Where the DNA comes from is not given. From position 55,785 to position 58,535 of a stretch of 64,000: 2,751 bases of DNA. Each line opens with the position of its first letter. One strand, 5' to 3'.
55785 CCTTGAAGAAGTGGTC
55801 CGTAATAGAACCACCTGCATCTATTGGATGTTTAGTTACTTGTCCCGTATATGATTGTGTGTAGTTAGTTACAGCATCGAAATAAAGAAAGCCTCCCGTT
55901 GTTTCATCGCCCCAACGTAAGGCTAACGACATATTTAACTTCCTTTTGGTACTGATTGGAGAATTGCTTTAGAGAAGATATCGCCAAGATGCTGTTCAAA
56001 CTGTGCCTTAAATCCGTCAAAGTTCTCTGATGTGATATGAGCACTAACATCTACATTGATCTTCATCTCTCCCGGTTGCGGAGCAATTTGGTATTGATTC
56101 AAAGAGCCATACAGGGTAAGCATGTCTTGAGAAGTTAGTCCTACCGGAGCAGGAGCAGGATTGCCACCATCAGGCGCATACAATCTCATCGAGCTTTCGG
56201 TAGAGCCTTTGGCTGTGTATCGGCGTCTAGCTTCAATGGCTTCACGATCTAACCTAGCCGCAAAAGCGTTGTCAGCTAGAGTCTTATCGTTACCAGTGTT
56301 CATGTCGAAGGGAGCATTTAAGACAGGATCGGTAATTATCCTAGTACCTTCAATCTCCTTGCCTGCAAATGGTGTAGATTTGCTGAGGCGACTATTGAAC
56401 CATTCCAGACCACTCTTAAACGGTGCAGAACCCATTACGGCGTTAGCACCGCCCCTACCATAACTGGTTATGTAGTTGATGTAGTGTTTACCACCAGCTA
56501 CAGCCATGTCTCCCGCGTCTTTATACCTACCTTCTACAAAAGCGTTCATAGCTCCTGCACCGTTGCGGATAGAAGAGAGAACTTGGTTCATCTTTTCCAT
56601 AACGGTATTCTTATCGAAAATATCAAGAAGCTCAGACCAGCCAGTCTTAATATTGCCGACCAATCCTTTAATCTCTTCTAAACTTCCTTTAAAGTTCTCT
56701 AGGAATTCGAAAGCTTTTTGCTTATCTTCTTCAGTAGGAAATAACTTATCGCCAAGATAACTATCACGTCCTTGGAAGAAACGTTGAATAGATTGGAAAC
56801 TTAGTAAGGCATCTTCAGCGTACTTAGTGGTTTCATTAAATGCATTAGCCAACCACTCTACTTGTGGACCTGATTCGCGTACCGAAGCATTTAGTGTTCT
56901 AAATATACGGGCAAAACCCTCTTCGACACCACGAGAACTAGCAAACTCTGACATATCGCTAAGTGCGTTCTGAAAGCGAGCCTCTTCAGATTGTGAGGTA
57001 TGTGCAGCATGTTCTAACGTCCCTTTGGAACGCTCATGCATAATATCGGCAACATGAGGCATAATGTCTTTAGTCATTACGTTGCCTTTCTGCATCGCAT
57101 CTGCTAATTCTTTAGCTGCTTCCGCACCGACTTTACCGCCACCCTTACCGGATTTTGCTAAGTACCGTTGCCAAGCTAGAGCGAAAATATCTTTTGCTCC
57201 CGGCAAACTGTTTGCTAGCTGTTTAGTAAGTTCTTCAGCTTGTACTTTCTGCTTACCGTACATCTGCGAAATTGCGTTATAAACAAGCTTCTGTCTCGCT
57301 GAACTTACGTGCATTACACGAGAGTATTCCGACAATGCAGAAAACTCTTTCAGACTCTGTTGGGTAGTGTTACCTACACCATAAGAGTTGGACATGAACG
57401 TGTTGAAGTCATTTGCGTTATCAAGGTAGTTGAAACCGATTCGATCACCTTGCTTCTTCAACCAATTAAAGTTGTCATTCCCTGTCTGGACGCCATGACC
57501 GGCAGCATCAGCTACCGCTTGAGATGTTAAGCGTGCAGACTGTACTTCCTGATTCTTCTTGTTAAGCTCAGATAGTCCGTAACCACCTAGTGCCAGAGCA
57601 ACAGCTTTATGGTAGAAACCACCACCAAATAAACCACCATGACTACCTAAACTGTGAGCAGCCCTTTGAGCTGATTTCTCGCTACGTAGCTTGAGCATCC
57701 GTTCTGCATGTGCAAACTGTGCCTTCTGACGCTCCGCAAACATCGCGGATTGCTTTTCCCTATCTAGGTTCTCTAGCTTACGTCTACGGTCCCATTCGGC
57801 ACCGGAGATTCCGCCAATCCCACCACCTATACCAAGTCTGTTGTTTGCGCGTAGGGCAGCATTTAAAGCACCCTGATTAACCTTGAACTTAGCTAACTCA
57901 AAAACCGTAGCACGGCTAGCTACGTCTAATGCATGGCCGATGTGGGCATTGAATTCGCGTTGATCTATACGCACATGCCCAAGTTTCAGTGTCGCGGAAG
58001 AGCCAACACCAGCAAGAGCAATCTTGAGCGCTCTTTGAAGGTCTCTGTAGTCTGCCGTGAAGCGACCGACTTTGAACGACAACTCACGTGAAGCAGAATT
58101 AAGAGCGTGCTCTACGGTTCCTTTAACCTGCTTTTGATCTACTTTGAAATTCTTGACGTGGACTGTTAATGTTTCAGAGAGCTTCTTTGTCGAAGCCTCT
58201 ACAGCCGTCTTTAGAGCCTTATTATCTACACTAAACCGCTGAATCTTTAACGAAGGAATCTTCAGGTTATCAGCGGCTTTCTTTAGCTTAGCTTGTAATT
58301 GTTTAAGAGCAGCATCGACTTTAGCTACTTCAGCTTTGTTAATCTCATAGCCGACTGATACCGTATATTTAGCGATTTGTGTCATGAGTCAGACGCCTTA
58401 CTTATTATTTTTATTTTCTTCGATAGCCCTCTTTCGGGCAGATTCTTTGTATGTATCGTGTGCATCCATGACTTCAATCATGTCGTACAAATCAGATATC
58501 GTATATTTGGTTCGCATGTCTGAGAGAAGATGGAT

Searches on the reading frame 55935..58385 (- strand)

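Call 15: search_protein_families(library=phrogs, proteins=[window:55935-58385:-], max_evalue=0.001)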
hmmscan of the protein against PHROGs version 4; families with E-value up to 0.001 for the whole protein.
window:55935-58385:- (816 aa): 10 families
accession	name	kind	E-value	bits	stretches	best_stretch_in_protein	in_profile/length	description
phrog_5255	-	tail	6.9e-20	72.4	1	302-619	343-642/800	tail length tape measure protein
phrog_2335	-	tail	2.8e-19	69.6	1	323-518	535-717/1536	tail length tape measure protein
phrog_28779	-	tail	1.6e-17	64.3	1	259-504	205-433/677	tail length tape measure protein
phrog_20644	-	tail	1.6e-17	64.2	1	261-515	196-438/671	tail length tape measure protein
phrog_7817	-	unknown function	7.5e-16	58.7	1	294-516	327-534/742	-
phrog_9807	-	tail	8.2e-13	47.6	1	303-499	356-543/1972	tail length tape measure protein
phrog_25927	-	tail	2.6e-12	47.3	1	300-494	202-390/625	tail length tape measure protein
phrog_18891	-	tail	3.1e-12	46.2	1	305-539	293-512/1191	tail length tape measure protein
phrog_4036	-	tail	4.1e-12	46.7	1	269-579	252-545/749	tail length tape measure protein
phrog_34878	-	unknown function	4.8e-05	23.8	1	408-513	11-118/316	-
